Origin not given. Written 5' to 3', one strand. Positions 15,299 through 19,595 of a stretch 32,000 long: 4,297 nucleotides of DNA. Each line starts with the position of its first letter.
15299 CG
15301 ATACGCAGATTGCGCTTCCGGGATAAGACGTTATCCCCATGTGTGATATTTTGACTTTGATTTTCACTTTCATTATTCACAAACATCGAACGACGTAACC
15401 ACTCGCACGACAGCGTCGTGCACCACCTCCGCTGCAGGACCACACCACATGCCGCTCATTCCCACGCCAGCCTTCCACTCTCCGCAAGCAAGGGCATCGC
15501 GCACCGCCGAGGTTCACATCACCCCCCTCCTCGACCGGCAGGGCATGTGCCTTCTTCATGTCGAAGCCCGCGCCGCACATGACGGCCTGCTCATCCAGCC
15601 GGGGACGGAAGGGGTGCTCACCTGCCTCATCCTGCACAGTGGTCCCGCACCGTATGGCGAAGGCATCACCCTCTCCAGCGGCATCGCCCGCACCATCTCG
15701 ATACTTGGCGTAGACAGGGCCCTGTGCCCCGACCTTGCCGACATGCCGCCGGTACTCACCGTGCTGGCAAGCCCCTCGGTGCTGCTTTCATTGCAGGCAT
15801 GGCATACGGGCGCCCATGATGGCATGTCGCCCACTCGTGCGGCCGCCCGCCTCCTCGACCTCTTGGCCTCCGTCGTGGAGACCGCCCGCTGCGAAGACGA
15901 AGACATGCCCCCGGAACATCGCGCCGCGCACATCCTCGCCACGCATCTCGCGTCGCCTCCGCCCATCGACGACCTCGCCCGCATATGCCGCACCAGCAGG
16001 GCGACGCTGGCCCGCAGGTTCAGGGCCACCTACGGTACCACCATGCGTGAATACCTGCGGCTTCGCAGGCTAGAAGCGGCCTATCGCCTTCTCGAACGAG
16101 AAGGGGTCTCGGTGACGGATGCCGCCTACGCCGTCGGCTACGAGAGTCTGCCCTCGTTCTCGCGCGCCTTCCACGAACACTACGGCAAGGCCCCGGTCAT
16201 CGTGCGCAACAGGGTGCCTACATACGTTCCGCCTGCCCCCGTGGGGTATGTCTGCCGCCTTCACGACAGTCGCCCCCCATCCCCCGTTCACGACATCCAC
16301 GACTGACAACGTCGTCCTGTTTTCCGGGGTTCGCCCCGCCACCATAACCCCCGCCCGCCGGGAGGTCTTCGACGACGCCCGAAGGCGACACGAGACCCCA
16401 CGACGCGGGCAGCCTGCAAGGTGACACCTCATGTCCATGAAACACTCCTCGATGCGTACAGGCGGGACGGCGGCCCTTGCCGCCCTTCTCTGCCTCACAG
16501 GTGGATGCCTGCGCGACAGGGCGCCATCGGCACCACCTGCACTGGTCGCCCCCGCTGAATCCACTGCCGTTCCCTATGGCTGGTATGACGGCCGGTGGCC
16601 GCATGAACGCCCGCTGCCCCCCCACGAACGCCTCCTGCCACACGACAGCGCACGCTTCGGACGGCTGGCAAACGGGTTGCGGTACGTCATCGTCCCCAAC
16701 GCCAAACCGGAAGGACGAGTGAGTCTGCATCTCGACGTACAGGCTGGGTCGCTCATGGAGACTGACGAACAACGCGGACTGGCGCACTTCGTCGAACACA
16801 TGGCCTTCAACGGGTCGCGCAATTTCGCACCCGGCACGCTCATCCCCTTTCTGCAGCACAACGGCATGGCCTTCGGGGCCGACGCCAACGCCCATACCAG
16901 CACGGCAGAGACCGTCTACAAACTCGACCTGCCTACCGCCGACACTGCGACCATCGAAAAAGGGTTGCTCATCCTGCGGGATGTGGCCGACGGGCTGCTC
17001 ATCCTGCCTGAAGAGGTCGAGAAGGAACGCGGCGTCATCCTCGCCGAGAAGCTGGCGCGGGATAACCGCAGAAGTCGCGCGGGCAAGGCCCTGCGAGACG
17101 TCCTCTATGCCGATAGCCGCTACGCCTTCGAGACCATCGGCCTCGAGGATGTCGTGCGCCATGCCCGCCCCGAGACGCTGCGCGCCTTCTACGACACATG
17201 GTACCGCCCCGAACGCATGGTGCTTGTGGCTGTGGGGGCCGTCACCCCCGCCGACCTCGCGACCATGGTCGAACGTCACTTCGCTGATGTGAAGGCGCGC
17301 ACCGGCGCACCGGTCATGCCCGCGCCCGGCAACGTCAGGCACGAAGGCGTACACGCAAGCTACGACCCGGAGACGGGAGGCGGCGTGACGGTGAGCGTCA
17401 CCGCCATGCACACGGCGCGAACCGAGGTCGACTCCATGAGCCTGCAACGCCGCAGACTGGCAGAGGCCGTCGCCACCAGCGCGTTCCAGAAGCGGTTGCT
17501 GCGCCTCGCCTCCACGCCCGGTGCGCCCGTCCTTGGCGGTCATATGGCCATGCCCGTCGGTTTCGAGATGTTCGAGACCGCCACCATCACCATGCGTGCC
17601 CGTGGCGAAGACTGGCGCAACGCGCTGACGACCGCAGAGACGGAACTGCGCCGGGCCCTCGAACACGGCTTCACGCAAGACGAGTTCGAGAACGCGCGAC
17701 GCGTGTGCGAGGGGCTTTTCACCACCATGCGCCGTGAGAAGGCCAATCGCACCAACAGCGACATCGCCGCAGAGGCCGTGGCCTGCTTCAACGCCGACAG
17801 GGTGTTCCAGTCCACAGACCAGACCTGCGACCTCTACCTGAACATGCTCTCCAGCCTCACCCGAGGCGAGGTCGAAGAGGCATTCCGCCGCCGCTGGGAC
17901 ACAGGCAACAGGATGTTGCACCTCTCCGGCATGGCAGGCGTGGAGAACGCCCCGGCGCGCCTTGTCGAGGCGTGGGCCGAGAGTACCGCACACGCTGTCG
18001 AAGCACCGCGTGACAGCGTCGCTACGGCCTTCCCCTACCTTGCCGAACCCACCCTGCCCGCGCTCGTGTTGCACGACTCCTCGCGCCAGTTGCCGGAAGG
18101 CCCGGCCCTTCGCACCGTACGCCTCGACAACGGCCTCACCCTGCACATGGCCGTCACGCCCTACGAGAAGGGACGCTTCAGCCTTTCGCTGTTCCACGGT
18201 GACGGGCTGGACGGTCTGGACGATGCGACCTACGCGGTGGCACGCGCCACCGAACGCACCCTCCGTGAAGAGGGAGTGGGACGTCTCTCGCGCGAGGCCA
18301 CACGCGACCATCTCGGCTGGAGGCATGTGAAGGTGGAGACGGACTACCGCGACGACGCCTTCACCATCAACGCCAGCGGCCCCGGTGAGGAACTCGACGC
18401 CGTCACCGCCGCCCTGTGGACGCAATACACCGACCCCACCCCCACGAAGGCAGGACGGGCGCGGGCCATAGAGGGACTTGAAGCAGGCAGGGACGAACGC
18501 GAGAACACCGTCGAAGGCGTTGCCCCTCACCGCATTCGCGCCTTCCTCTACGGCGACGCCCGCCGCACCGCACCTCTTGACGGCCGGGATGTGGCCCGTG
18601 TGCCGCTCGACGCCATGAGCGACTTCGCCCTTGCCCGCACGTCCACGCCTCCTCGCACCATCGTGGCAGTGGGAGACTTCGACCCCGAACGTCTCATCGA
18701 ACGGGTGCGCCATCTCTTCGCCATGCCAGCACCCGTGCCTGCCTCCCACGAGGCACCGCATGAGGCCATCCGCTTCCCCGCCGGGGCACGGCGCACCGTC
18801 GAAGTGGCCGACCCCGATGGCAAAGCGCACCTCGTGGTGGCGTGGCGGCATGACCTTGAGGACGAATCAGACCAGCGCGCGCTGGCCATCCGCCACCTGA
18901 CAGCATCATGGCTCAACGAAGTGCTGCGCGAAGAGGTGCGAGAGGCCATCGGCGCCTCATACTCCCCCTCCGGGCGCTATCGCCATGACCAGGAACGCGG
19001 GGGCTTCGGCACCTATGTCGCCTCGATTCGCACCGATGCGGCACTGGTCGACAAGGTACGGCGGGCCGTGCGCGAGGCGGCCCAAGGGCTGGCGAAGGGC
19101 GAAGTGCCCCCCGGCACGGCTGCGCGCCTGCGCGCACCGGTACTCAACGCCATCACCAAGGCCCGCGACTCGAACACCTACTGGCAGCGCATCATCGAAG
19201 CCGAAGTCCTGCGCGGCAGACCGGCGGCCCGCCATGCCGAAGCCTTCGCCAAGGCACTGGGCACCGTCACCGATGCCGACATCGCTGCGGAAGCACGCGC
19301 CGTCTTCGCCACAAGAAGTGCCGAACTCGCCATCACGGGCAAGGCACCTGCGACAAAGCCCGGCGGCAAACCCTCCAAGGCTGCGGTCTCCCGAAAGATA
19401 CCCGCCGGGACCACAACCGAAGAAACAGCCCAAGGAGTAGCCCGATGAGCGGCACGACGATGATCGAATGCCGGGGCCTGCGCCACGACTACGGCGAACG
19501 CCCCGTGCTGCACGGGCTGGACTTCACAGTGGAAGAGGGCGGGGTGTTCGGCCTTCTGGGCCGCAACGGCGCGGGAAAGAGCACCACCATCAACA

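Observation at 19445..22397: Three-gene module of unknown function: ABC ATPase with Walker-B Asp-Asp, a small ABC-2-like permease and a 454-aa membrane protein with a CxxCC tail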

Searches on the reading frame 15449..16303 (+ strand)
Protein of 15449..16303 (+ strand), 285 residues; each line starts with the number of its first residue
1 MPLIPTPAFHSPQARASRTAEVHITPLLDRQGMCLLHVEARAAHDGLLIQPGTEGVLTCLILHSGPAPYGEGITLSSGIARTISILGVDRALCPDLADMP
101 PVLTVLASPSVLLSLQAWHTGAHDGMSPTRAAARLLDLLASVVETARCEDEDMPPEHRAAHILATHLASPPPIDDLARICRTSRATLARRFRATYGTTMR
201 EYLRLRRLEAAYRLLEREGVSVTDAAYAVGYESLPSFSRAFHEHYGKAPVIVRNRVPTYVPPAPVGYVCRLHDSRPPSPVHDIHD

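Call 4: search_protein_families(library=pfam, proteins=[window:15449-16303:+], max_evalue=0.1)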
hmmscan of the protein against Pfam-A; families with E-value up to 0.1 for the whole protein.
window:15449-16303:+ (285 aa): 2 families
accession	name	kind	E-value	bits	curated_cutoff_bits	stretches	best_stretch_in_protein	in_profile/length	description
PF12833.13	HTH_18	-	1.6e-20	73.6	33.6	1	176-254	1-79/80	Helix-turn-helix domain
PF00165.29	HTH_AraC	-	6.4e-15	55.3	26.6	2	163-204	1-42/42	Bacterial regulatory helix-turn-helix proteins, AraC family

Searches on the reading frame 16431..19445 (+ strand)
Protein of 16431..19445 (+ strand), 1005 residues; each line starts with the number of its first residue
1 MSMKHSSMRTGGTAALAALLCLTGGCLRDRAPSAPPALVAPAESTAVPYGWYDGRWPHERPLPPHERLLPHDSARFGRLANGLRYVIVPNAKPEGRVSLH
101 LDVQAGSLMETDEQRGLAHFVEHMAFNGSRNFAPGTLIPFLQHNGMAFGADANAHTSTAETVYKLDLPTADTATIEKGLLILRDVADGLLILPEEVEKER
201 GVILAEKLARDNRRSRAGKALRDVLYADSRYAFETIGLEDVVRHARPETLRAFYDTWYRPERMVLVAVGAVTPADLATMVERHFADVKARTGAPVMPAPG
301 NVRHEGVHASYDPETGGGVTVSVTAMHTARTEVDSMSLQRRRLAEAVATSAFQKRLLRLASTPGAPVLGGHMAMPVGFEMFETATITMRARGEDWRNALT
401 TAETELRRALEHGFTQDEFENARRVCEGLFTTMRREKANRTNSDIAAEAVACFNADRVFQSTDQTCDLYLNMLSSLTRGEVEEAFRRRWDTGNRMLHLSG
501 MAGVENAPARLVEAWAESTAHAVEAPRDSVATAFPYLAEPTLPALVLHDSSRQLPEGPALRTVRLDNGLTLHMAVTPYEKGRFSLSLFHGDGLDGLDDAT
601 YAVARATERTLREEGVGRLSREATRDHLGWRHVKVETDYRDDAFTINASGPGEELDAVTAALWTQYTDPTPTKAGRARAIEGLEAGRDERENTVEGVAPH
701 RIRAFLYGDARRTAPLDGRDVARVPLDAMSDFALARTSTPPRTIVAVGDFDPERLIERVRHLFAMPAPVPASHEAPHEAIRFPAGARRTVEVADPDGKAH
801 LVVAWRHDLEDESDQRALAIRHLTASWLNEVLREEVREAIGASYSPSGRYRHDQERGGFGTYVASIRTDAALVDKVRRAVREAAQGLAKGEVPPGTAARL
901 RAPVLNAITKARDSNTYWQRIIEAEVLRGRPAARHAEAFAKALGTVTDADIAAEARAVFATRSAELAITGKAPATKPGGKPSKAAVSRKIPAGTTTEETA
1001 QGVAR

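Call 4: search_protein_families(library=pfam, proteins=[window:16431-19445:+], max_evalue=0.1)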
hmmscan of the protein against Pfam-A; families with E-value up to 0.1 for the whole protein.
window:16431-19445:+ (1005 aa): 2 families
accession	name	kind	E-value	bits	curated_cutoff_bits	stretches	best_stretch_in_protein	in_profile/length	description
PF05193.26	Peptidase_M16_C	-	6.2e-23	82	23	2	247-301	4-58/181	Peptidase M16 inactive domain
PF00675.25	Peptidase_M16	-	6.2e-22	78.5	22.3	1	85-213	1-122/149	Insulinase (Peptidase family M16)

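Call 5: search_protein_families(library=ncbifam, proteins=[window:16431-19445:+], max_evalue=0.1)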
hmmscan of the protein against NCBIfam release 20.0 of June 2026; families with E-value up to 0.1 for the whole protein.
window:16431-19445:+ (1005 aa): 4 families
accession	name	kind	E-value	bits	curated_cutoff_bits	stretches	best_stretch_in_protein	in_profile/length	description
TIGR02110.1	PQQ_syn_pqqF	equivalog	1.7e-20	73.3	320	1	79-298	5-221/697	pyrroloquinoline quinone biosynthesis protein PqqF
NF047421.1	YfmH_fam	equivalog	2.2e-15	56.8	250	1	114-285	59-219/425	EF-P 5-aminopentanol modification-associated protein YfmH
NF011681.0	PRK15101.1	equivalog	8.1e-12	44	765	1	78-291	48-259/961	pitrilysin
NF047422.1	YfmF_fam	equivalog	5.8e-10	38.6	285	2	210-285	139-214/412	EF-P 5-aminopentanol modification-associated protein YfmF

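Call 18: search_solved_structures(query=window:16431-19445:+, max_evalue=0.001)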
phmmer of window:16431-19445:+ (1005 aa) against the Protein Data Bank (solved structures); distinct sequences matched with E-value up to 0.001: 69 (the best 60 are shown).
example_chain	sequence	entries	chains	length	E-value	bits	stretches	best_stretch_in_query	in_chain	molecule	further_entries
6oft_A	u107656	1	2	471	1.8e-44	155.5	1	69-475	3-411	Probable zinc protease PqqL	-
6ofs_A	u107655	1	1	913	4.6e-44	154.1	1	69-478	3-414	Probable zinc protease PqqL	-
9ldy_A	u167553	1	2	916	7.7e-44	153.4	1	69-737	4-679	Peptidase, M16 family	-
6b03_A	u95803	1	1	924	9.2e-27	96.9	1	75-287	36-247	Putative zinc protease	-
6brs_A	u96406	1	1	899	9.3e-27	96.9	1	75-287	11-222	Putative zinc protease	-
6b05_A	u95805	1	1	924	6.3e-26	94.1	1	75-287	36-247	Putative zinc protease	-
9h8t_L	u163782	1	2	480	8.9e-18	67.1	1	76-308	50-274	Ubiquinol-cytochrome c reductase core protein 1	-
3cwb_A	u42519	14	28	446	1.4e-17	66.5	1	78-297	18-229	MITOCHONDRIAL UBIQUINOL-CYTOCHROME-C REDUCTASE COMPLEX CORE PROTEIN I | UBIQUINOL-CYTOCHROME-C REDUCTASE COMPLEX CORE PROTEIN I, MITOCHONDRIAL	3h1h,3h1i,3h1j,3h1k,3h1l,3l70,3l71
8zo8_QB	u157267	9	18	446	4.2e-17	64.9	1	75-303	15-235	Cytochrome b-c1 complex subunit 1, mitochondrial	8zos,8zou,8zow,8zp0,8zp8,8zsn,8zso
5gup_u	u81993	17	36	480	4.6e-17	64.7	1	74-303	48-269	Cytochrome b-c1 complex subunit 1, mitochondrial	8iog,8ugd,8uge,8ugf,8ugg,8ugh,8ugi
5j7y_AA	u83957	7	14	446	5.7e-17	64.4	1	75-298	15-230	COMPLEX III SUBUNIT 1 / CORE 1 | Ubiquinol-cytochrome c reductase core protein 1 | UQCRC1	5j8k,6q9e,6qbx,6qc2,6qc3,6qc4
5j4z_AA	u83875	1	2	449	6.1e-17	64.4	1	75-298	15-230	COMPLEX III SUBUNIT 1 / CORE 1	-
5nmi_A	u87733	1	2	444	1.4e-16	63.1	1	75-306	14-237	Cytochrome b-c1 complex subunit 1, mitochondrial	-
1qcr_A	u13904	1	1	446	1.4e-16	63.1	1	75-306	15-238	UBIQUINOL CYTOCHROME C OXIDOREDUCTASE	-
1be3_A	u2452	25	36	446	1.4e-16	63.1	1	75-306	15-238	CYTOCHROME BC1 COMPLEX | UBIQUINOL-CYTOCHROME C REDUCTASE COMPLEX CORE PROTEIN I | Ubiquinol-cytochrome C reductase complex core protein I, mitochondrial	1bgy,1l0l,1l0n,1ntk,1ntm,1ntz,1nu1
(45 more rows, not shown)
